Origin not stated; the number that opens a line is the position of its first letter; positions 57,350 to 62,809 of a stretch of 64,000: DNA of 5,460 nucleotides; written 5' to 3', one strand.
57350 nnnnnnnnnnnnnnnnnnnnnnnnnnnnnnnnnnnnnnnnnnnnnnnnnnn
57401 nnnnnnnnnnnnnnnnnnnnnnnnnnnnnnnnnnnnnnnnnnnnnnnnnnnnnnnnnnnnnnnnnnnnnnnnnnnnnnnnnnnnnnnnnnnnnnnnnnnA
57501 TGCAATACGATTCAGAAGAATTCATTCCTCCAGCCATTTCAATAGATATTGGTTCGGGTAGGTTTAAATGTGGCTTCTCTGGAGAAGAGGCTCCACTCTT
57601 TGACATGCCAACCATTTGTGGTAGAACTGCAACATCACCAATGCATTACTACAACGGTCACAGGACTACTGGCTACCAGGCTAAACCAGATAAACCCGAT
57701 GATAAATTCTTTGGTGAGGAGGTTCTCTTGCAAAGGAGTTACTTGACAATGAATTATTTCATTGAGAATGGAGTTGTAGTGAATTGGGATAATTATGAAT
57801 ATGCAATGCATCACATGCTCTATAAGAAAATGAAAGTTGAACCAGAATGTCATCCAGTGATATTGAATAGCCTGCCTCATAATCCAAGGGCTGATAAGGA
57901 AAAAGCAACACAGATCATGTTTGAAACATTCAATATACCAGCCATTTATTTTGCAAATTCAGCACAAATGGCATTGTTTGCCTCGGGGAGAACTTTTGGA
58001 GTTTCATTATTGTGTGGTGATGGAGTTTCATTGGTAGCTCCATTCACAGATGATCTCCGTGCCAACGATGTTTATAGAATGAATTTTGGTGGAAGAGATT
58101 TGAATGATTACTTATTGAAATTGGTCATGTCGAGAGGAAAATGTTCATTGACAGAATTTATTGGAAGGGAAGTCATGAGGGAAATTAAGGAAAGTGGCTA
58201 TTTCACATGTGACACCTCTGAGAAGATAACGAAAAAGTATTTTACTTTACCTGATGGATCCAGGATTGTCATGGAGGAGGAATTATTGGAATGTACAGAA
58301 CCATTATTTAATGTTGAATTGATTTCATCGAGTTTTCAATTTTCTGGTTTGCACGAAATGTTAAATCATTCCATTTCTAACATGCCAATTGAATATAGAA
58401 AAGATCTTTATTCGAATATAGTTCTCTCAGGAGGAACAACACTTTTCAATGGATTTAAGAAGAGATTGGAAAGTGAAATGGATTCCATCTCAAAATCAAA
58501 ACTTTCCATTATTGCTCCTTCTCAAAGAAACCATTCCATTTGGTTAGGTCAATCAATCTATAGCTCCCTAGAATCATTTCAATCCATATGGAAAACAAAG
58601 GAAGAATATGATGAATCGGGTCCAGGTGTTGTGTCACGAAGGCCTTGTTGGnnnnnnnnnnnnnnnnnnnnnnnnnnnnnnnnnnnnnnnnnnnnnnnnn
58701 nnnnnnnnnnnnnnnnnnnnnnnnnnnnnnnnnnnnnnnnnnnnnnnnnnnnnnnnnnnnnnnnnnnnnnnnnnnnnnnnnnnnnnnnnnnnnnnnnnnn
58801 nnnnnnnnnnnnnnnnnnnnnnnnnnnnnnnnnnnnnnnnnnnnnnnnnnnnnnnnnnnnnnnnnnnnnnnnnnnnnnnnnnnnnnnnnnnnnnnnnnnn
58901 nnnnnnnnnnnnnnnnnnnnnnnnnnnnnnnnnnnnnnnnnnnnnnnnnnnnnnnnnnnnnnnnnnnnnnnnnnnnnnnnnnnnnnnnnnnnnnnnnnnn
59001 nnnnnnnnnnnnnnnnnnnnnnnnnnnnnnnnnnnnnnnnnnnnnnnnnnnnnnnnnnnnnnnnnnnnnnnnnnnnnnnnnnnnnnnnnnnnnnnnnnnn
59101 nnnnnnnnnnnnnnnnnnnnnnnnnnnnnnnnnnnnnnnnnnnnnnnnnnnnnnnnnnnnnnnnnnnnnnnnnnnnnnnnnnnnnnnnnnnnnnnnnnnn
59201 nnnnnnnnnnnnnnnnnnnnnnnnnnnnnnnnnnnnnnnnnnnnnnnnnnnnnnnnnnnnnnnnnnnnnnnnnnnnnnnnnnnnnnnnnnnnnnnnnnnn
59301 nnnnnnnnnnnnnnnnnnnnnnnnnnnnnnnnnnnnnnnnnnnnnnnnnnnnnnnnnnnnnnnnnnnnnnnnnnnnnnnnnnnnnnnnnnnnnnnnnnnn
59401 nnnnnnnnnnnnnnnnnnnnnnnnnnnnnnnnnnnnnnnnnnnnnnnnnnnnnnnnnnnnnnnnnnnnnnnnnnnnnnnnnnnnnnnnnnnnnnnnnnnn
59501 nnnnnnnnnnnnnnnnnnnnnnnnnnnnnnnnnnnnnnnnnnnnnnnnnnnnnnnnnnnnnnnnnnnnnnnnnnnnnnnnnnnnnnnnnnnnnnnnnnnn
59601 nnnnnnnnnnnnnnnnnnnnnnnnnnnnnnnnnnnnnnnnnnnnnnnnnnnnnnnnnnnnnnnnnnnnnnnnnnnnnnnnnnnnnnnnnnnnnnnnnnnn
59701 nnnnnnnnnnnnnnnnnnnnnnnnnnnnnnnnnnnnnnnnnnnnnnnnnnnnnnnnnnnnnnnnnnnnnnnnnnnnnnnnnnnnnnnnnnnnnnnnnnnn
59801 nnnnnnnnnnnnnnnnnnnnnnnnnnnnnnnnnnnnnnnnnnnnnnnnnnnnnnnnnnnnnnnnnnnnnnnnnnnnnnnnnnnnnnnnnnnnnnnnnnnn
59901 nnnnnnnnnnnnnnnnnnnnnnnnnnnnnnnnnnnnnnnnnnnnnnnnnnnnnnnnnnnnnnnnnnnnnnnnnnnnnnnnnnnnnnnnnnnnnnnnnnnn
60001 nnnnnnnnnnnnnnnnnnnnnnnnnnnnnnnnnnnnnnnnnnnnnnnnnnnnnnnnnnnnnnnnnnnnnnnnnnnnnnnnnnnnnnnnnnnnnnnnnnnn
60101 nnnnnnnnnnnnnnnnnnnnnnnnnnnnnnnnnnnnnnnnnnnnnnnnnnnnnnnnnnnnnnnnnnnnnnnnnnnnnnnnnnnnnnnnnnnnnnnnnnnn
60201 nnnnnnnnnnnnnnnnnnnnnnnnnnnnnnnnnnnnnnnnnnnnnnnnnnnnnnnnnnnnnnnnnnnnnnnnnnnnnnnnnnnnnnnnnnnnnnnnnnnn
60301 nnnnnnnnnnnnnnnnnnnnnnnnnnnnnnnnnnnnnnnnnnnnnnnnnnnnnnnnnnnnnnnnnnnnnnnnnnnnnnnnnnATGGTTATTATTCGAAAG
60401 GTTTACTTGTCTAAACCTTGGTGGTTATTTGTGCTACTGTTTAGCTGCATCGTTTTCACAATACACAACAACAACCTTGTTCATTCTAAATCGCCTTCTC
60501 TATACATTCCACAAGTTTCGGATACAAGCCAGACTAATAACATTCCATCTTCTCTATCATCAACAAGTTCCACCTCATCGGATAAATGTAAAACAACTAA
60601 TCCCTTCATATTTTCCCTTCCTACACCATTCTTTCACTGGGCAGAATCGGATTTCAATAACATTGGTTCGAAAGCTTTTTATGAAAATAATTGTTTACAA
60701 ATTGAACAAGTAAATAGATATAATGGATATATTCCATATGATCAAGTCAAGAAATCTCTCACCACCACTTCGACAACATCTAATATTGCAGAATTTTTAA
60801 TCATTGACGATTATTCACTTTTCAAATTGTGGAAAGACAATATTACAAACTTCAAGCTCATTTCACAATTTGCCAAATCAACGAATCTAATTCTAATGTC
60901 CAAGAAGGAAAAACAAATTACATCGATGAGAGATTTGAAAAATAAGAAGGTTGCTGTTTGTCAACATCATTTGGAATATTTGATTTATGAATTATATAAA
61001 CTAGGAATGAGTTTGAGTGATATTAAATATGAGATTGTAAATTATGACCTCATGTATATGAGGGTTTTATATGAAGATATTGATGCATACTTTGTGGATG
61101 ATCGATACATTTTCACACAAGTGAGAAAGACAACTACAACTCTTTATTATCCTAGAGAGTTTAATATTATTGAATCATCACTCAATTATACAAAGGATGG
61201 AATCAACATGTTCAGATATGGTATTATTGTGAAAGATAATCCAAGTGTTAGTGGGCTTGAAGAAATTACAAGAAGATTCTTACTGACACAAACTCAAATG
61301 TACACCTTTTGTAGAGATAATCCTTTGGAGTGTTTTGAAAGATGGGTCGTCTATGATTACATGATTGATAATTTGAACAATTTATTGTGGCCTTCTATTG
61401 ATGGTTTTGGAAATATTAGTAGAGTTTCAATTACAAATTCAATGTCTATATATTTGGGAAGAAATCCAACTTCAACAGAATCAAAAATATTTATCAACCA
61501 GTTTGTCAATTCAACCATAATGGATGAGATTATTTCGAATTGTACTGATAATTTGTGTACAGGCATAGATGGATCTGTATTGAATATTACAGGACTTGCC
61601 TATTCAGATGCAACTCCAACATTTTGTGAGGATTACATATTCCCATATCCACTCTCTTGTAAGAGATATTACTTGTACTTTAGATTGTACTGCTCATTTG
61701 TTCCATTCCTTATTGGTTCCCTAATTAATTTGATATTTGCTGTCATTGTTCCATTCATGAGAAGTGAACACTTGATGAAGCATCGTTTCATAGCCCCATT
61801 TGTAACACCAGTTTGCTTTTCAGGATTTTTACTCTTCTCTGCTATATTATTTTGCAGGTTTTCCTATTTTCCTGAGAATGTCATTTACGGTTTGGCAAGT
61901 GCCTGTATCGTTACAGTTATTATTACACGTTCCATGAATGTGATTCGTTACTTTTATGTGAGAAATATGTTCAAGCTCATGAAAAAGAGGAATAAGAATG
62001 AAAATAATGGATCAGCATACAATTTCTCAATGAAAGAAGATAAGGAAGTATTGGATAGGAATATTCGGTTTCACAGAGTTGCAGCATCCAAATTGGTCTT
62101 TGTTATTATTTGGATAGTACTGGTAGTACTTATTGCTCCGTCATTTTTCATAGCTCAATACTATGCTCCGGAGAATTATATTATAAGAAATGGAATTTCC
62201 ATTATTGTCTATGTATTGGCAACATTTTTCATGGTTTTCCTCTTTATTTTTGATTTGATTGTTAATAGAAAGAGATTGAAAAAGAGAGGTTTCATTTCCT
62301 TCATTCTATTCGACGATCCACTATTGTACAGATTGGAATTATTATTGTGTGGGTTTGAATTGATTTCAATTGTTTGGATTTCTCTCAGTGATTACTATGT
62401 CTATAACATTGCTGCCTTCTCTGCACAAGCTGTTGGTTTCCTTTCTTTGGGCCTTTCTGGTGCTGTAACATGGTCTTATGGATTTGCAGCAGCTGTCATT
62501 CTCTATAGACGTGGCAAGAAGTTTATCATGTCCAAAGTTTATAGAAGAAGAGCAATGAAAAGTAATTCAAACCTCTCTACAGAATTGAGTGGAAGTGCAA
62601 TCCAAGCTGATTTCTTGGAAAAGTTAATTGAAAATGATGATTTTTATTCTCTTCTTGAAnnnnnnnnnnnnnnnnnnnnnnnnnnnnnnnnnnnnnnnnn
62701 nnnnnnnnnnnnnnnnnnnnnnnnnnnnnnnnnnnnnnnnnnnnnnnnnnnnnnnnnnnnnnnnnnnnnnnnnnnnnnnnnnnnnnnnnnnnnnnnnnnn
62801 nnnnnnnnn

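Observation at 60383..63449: A receptor fused to its own G-protein brake: signal peptide + large ectodomain + 7TM + RGS box in one spliced gene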

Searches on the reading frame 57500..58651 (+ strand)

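Call 58: search_protein_families(library=pfam, proteins=[window:57500-58651:+], max_evalue=0.001)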
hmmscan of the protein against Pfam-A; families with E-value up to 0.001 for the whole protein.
window:57500-58651:+ (384 aa): 1 family
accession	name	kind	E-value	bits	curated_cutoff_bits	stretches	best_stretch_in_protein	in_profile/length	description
PF00022.25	Actin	-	4.4e-84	282.9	27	1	12-381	6-408/410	Actin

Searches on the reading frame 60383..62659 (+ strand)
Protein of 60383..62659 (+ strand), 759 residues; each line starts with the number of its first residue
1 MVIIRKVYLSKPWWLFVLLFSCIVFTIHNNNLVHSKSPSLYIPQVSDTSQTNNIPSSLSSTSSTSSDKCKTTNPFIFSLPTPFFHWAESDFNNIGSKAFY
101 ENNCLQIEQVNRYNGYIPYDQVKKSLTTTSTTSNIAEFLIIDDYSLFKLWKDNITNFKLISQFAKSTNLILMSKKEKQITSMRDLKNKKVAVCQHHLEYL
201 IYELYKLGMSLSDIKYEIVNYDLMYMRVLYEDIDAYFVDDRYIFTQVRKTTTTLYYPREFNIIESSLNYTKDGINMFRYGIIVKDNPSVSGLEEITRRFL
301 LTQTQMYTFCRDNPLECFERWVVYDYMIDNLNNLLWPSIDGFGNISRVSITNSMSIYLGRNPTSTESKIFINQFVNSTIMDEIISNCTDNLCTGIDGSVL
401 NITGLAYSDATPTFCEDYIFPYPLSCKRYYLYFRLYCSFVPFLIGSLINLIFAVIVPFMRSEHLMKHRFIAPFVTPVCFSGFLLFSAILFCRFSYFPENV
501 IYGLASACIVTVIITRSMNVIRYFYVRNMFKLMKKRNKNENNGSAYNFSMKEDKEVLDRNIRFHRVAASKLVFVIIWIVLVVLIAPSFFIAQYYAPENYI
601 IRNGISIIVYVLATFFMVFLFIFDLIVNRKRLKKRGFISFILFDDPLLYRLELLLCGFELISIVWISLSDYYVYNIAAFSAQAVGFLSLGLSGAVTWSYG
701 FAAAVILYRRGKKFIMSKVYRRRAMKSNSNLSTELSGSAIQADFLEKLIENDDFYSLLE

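Call 59: predict_structure(alignment_id=A3)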
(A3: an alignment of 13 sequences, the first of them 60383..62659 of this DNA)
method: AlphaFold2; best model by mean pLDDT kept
length: 759 residues; sequences in the alignment: 13
mean_pLDDT: 47.3   pTM: 0.41
mean pLDDT of the five models: 47.3, 47.3, 45.7, 43.5, 41.8
residues with pLDDT >= 90: 0; 70-90: 120; 50-70: 204; < 50: 435
segments of 3 or more residues with pLDDT < 50: 1-179, 222-231, 238-383, 390-437, 493-496, 543-547, 671-679, 730-759
pLDDT, mean of each block of 10 residues (from residue 1): 33 43 37 27 25 25 27 25 25 27 28 27 24 22 24 29 27 38 67 65 70 71 43 53 31 25 26 24 27 37 40 36 35 30 35 39 37 42 49 35 28 32 32 49 74 73 64 78 71 54 75 78 71 67 51 67 73 80 71 55 59 66 67 59 59 67 59 45 61 70 73 65 52 41 43 37
secondary structure, 60 per line:
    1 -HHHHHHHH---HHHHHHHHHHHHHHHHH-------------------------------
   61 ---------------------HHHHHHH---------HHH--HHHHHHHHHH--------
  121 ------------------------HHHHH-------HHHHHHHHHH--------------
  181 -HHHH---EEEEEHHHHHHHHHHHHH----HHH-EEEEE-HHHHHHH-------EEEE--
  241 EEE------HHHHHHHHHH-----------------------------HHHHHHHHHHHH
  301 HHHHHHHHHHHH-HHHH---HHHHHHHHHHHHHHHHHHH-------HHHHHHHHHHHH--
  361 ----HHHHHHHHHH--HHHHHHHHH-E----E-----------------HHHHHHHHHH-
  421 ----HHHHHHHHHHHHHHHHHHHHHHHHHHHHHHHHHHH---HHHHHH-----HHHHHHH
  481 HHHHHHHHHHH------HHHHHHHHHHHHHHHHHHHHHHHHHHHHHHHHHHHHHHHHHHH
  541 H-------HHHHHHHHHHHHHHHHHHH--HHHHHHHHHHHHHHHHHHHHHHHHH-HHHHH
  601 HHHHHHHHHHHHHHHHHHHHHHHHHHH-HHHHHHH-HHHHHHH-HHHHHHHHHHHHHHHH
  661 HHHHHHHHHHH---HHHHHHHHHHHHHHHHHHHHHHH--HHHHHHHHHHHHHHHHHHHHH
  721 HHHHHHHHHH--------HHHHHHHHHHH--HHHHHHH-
elements in order (helices of 4 or more, strands of 3 or more residues): H2-9 H13-29 H82-88 H103-112 H145-149 H157-166 H182-185 E189-193 H194-206 E215-219 H221-227 E235-238 E241-243 H250-259 H289-312 H314-317 H321-339 H347-358 H365-374 H377-385 H410-419 H425-459 H463-468 H474-491 H498-541 H549-567 H570-594 H596-627 H629-635 H637-643 H645-671 H675-697 H700-730 H739-749 H752-758

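Call 64: fold_search(model_id=the predicted structure, library=pdb)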
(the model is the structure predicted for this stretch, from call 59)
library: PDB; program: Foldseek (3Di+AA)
matches with E <= 10: 320; with E <= 0.001: 0
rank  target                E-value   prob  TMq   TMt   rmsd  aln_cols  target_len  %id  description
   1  9m0d_R                9.8e-02  0.96  0.17  0.40  11.1       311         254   15  Cryo-EM structure of neurotensin receptor 1 in complex with beta-arrestin 1 (released 2025-04-09)
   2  7wvv_R                1.4e-01  0.91  0.19  0.39   9.7       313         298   13  Cryo-EM structure of the human formyl peptide receptor 2 in complex with fMLFII and Gi2 (released 2022-04-13)
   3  7wvw_R                1.6e-01  0.54  0.13  0.26  18.7       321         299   12  Cryo-EM structure of the human formyl peptide receptor 2 in complex with fMYFINILTL and Gi2 (released 2022-04-13)
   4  8hj5_F                1.7e-01  0.97  0.21  0.49   7.5       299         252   12  Cryo-EM structure of Gq-coupled MRGPRX1 bound with Compound-16 (released 2023-05-31)
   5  7s8l_R                1.7e-01  0.97  0.21  0.50   6.9       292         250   12  CryoEM structure of Gq-coupled MRGPRX2 with peptide agonist Cortistatin-14 (released 2021-11-17)
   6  7vv6                  1.7e-01  0.96  0.21  0.44   7.4       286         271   14  Cryo-EM structure of pseudoallergen receptor MRGPRX2 complex with C48/80 (local) (released 2021-12-01)
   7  7vv5_R                2.0e-01  0.95  0.21  0.44   7.4       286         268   14  Cryo-EM structure of pseudoallergen receptor MRGPRX2 complex with C48/80, state1 (released 2021-12-01)
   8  7y24_E                2.3e-01  0.97  0.22  0.49   7.0       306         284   11  Cryo-EM structure of the octreotide-bound SSTR2-miniGo-scFv16 complex (released 2022-10-19)
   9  9kfj_C                2.3e-01  0.60  0.16  0.31  11.7       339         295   12  Cryo-EM structure of the compound 4-bound human relaxin family peptide receptor 3 (RXFP3)-Gi complex (released 2025-08-13)
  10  3ksx                  2.4e-01  1.00  0.08  0.21   1.5        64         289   22  The alkanesulfonate-binding protein SsuA from Xanthomonas axonopodis pv. citri bound to MOPS (released 2010-10-13)
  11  8yrg_R                2.4e-01  0.95  0.21  0.49   7.4       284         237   14  CryoEM structure of fospropofol-bound MRGPRX4-Gq complex (released 2024-05-22)
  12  9kb9_A                2.6e-01  0.95  0.23  0.23   8.7       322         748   15  Cryo-EM structure of LGR4-RSPO2-ZNRF3 complex (2:2:2) (released 2025-10-15)
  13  7vv0_R                2.7e-01  0.92  0.21  0.46   7.6       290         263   13  Cryo-EM structure of pseudoallergen receptor MRGPRX2 complex with PAMP-12, local (released 2021-12-01)
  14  6ibb_C                3.1e-01  0.90  0.21  0.46   8.4       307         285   14  Crystal structure of the rat isoform of the succinate receptor SUCNR1 (GPR91) in complex with a nanobody (released 2019-08-14)
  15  8xgm_A                3.4e-01  0.92  0.23  0.47   7.8       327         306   15  Cryo-EM structure of human GPR1 bound to chemerin (released 2024-08-21)
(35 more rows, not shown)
